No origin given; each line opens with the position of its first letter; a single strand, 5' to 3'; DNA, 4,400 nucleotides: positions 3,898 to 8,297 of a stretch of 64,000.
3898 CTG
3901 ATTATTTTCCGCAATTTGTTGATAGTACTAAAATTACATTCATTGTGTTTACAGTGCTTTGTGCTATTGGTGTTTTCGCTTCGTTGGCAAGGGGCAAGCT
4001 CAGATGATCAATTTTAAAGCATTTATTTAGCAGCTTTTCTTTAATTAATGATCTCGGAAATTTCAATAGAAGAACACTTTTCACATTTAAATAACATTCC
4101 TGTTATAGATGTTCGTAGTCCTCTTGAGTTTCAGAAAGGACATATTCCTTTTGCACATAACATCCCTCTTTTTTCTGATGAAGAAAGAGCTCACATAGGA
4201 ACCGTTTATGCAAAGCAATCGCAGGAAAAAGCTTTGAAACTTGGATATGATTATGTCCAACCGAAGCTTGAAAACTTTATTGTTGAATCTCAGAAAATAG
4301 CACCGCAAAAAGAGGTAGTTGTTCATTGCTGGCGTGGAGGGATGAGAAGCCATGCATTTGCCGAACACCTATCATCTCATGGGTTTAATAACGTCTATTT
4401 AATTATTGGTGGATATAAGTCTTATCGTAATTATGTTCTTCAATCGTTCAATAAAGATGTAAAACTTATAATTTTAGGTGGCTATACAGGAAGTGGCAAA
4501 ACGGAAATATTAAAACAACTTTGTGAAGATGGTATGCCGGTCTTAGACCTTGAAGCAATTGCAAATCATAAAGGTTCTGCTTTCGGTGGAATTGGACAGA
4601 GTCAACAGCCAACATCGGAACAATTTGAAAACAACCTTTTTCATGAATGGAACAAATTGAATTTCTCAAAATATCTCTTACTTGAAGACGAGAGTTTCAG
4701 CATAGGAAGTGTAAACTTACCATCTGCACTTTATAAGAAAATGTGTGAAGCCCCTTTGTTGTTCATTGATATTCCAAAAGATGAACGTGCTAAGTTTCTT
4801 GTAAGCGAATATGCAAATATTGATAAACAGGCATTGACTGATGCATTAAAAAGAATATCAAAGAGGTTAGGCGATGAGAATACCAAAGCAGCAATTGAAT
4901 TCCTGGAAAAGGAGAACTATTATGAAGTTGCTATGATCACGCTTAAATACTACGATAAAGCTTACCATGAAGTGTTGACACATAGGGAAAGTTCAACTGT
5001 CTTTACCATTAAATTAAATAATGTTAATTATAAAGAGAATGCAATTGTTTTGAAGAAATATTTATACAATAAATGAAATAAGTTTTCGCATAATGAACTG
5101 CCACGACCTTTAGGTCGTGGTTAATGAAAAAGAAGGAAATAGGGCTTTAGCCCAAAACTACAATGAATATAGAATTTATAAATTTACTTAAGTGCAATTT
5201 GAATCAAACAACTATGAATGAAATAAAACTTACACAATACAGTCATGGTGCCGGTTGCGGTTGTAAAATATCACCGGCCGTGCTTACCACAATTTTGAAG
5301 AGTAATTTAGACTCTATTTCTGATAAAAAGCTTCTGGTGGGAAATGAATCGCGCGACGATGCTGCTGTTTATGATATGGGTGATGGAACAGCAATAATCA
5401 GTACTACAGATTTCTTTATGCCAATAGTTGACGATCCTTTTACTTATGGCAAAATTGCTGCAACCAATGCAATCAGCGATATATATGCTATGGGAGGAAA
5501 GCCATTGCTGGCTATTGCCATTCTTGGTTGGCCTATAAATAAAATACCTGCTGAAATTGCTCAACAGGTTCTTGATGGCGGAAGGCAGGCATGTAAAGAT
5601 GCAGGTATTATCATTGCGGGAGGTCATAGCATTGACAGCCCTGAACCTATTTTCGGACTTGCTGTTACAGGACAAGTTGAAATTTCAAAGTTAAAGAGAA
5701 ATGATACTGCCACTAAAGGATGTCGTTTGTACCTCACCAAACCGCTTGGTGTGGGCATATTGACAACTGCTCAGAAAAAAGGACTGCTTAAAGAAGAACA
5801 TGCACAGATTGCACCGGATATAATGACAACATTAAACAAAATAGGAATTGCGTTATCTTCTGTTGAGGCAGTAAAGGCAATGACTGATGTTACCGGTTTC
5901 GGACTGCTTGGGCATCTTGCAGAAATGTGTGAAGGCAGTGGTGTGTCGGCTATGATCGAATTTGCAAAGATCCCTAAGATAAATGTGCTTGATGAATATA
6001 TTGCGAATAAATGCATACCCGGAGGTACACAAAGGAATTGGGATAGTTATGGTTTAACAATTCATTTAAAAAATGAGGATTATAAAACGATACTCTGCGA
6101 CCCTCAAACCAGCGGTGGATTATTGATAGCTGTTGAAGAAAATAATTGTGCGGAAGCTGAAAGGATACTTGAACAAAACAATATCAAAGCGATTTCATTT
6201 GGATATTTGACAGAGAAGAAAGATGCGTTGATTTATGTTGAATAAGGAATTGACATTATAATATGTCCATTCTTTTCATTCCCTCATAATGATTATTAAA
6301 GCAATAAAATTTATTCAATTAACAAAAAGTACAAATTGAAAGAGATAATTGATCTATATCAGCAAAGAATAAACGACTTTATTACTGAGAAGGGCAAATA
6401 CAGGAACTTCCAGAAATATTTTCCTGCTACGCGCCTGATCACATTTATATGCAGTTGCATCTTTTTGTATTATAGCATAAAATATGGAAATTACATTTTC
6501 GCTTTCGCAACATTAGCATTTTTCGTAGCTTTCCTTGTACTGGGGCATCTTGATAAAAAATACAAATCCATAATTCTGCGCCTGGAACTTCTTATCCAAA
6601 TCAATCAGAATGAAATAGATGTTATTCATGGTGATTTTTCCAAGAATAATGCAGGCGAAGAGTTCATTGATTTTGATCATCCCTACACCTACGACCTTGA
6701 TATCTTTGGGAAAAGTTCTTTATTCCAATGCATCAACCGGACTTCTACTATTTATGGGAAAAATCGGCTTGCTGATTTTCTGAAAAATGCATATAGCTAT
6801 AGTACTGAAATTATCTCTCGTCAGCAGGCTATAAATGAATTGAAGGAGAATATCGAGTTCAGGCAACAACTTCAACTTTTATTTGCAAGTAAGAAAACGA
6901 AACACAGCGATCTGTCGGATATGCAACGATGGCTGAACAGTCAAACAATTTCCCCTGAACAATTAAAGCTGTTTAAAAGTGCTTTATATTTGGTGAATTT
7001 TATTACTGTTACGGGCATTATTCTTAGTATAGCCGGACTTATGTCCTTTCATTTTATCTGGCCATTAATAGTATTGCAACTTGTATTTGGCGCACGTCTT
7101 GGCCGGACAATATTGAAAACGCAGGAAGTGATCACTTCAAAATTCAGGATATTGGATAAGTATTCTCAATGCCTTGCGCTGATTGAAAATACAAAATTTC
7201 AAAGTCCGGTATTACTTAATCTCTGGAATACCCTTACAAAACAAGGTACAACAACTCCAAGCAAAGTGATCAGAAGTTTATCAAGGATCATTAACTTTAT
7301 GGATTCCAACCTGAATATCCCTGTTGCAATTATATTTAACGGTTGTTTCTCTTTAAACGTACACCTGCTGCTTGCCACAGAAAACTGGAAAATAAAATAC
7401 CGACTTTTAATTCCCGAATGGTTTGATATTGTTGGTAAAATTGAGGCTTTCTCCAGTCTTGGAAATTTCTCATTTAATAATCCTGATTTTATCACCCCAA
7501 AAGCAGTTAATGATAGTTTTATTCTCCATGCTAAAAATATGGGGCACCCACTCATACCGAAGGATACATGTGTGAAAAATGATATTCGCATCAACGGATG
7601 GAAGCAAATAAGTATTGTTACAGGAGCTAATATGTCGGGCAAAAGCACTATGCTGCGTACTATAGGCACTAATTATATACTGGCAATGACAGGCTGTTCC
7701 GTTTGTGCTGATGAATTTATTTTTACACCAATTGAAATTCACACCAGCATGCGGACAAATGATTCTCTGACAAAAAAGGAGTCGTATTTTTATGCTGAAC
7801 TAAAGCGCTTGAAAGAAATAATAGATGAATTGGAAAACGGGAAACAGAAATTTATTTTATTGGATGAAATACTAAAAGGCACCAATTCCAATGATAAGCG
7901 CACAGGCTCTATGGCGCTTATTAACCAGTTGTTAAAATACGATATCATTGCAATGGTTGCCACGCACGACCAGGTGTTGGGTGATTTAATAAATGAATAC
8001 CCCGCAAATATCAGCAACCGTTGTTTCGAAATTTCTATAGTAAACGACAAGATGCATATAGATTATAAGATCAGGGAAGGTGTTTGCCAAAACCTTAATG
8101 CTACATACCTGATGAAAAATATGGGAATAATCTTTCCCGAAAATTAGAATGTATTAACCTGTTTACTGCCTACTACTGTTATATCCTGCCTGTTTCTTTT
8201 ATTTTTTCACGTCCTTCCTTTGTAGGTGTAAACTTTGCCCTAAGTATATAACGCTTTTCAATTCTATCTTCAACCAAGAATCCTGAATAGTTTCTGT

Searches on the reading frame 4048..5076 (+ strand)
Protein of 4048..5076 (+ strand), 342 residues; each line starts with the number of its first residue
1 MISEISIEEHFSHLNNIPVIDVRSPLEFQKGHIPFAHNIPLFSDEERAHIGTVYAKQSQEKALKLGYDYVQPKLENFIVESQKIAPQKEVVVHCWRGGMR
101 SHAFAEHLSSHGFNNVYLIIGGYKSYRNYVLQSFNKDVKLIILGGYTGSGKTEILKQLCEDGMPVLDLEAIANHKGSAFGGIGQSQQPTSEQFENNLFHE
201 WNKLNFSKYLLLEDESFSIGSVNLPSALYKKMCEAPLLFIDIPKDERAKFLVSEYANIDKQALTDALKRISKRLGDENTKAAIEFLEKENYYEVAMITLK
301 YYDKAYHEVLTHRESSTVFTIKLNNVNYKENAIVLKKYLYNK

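Call 111: search_protein_families(library=pfam, proteins=[window:4048-5076:+], max_evalue=0.00001)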
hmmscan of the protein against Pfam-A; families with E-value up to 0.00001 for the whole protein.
window:4048-5076:+ (342 aa): 1 family
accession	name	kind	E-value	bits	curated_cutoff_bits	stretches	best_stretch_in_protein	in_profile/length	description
PF00581.25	Rhodanese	-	1.6e-15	57.8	22.2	1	15-127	12-100/102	Rhodanese-like domain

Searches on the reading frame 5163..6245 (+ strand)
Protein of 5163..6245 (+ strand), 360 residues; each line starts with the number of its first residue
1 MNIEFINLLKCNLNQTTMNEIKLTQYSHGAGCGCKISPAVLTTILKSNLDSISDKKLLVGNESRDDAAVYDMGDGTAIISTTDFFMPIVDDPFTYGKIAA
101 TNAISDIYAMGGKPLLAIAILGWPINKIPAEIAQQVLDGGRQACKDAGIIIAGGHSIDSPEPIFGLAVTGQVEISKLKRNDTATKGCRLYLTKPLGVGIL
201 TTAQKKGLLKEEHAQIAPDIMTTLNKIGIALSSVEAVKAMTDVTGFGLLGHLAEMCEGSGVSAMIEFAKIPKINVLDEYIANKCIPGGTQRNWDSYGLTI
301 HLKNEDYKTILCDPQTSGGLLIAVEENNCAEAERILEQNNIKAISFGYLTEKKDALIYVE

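Call 111: search_protein_families(library=pfam, proteins=[window:5163-6245:+], max_evalue=0.00001)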
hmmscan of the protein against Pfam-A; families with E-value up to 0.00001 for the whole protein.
window:5163-6245:+ (360 aa): 2 families
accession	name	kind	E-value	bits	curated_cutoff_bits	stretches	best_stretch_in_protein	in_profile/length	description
PF00586.29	AIRS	-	4.1e-25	88.8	24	1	65-172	2-112/112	AIR synthase related protein, N-terminal domain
PF02769.27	AIRS_C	-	5.2e-19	69.4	23.1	1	185-354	2-150/156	AIR synthase related protein, C-terminal domain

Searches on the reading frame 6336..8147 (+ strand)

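Call 111: search_protein_families(library=pfam, proteins=[window:6336-8147:+], max_evalue=0.00001)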
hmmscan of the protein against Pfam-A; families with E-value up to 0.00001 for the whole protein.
window:6336-8147:+ (603 aa): 2 families
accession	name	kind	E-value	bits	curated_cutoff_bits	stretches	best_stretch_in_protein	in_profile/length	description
PF00488.27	MutS_V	-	8.1e-25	88.3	30.2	1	427-586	2-160/188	MutS domain V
PF05192.23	MutS_III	-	2.8e-08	34.8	34.1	1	126-217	18-105/194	MutS domain III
